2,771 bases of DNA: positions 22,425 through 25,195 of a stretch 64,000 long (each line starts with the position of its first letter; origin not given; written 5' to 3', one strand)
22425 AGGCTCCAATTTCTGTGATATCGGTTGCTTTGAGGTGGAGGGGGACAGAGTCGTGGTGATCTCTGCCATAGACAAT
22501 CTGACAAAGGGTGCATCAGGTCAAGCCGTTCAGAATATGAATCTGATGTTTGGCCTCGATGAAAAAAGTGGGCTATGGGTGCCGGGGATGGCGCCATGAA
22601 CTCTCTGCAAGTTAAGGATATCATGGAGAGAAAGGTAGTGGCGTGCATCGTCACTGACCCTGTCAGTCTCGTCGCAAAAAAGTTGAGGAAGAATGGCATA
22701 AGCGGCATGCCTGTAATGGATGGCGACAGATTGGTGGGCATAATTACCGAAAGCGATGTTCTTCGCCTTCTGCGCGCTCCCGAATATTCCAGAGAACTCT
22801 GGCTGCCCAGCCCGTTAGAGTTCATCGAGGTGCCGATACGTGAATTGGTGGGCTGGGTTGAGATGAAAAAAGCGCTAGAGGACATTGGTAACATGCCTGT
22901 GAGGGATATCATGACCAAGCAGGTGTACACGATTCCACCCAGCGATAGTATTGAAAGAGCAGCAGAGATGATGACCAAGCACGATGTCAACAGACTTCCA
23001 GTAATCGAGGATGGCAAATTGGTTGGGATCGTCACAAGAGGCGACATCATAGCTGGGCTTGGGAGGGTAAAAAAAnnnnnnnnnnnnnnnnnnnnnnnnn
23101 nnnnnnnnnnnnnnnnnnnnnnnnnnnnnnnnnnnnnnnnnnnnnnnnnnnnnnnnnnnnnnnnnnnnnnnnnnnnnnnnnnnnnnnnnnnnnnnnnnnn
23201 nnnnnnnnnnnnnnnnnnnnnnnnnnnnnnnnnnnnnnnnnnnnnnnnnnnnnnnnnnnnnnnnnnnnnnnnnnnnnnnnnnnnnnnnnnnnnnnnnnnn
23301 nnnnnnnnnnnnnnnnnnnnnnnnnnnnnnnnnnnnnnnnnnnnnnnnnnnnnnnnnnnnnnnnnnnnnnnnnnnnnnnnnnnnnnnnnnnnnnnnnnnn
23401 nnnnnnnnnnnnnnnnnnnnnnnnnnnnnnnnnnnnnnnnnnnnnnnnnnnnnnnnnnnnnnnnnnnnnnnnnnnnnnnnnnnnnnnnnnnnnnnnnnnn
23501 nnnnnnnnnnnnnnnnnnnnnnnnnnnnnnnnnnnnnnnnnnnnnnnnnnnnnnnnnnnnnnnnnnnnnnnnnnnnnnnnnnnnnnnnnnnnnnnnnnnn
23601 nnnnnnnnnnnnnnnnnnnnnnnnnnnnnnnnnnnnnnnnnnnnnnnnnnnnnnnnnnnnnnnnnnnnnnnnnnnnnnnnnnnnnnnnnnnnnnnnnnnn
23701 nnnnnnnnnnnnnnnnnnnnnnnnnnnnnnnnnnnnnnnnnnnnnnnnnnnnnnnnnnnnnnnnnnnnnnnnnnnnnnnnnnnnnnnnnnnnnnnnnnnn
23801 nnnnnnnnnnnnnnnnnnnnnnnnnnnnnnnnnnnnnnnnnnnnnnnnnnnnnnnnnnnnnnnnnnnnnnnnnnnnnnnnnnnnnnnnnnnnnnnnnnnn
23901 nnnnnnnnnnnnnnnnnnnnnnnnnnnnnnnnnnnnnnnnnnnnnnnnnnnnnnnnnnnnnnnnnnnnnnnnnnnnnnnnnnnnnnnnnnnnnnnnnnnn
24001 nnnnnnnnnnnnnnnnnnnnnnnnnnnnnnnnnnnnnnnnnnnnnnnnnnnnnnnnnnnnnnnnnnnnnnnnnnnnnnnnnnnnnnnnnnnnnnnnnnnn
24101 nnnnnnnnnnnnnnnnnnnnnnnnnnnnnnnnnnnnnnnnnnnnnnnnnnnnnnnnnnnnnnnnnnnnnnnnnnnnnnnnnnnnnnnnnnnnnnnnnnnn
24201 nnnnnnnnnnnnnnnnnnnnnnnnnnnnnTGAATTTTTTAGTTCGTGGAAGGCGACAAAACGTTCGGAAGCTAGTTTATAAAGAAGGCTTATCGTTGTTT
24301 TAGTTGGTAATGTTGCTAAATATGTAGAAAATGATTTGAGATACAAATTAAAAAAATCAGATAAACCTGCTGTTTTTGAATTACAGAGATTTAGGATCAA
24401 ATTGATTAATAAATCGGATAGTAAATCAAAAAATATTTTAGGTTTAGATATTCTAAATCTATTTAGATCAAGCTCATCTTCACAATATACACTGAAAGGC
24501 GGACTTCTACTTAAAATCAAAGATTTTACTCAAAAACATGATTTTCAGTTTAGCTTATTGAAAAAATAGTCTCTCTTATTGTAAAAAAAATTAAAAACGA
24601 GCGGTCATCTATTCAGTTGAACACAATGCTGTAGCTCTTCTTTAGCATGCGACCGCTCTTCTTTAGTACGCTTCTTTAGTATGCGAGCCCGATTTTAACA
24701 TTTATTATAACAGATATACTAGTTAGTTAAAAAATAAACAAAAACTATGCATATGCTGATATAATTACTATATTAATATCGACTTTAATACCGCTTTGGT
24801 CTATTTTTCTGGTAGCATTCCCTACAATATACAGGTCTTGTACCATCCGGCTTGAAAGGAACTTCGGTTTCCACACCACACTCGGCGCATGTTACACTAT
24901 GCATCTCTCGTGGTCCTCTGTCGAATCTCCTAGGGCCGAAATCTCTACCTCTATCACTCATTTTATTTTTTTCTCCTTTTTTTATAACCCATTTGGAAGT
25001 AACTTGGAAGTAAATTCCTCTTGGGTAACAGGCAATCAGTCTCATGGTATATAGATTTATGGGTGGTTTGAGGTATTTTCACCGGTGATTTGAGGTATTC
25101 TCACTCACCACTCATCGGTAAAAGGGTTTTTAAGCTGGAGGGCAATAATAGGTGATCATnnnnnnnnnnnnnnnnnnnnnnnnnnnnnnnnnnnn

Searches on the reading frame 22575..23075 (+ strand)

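Call 53: search_protein_families(library=pfam, proteins=[window:22575-23075:+], max_evalue=0.001)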
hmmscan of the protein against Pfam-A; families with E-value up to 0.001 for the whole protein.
window:22575-23075:+ (167 aa): 1 family
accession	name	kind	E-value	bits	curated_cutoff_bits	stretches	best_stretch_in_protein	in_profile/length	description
PF00571.33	CBS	-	2.4e-34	117.8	24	2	109-160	1-53/57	CBS domain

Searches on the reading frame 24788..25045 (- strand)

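Call 53: search_protein_families(library=pfam, proteins=[window:24788-25045:-], max_evalue=0.001)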
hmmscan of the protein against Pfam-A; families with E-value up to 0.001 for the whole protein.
window:24788-25045:- (86 aa): 1 family
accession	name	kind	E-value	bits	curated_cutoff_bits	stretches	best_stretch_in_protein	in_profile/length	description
PF23477.1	zf_Tbcl_2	-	1.6e-20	73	27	1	46-82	1-37/37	Probable treble clef zinc finger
